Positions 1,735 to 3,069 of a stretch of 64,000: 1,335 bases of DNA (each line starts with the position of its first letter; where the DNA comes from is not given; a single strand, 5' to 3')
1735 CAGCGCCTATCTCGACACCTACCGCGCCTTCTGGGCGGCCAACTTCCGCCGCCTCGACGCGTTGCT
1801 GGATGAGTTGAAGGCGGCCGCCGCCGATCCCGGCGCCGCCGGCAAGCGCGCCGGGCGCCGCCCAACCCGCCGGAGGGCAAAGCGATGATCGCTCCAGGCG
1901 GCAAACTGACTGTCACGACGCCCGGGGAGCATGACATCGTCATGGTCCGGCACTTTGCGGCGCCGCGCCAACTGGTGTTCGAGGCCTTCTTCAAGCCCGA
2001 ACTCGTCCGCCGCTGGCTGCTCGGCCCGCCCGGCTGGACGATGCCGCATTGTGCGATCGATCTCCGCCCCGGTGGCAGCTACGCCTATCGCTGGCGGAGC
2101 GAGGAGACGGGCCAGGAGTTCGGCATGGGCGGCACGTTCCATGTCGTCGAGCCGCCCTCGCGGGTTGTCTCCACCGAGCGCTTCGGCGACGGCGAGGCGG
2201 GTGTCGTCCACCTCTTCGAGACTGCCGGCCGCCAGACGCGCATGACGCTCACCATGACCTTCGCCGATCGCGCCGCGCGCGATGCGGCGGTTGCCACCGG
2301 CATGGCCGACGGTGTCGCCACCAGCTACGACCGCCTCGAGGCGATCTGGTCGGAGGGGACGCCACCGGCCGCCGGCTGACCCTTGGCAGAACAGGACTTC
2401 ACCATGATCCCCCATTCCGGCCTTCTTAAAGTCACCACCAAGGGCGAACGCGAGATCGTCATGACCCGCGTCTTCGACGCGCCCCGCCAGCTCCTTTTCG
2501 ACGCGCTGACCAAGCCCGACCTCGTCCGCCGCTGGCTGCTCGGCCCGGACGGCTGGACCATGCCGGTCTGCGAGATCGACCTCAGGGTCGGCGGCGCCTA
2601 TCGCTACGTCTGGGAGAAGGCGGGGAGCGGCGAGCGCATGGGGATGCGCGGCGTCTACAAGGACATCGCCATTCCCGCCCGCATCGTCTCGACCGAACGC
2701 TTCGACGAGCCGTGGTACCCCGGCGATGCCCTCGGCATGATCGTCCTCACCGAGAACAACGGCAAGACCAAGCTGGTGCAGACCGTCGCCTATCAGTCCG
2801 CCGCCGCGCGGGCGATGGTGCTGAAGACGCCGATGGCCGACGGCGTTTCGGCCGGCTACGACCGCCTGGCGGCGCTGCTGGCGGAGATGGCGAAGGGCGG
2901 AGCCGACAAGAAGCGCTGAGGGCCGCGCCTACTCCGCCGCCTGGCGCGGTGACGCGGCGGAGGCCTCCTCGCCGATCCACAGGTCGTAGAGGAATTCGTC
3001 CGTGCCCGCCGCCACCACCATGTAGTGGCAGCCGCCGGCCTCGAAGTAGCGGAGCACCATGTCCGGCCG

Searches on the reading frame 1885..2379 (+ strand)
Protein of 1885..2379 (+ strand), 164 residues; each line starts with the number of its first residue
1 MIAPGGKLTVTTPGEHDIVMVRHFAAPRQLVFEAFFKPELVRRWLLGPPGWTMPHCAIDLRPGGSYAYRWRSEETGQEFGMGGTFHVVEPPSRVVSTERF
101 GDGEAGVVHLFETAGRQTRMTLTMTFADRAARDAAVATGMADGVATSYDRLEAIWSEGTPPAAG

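Call 68: search_protein_families(library=pfam, proteins=[window:1885-2379:+], max_evalue=0.001)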
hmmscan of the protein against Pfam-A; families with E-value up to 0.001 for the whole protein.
window:1885-2379:+ (164 aa): 1 family
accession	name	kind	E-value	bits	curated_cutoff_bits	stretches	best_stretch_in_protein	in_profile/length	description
PF08327.17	AHSA1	-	3e-25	89.3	22.1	1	26-154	2-123/125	Activator of Hsp90 ATPase homolog 1-like protein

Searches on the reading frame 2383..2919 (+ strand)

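Call 68: search_protein_families(library=pfam, proteins=[window:2383-2919:+], max_evalue=0.001)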
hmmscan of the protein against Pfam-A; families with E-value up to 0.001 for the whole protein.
window:2383-2919:+ (178 aa): 1 family
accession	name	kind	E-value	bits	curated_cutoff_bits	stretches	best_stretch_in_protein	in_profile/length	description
PF08327.17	AHSA1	-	1.7e-23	83.6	22.1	1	32-166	1-124/125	Activator of Hsp90 ATPase homolog 1-like protein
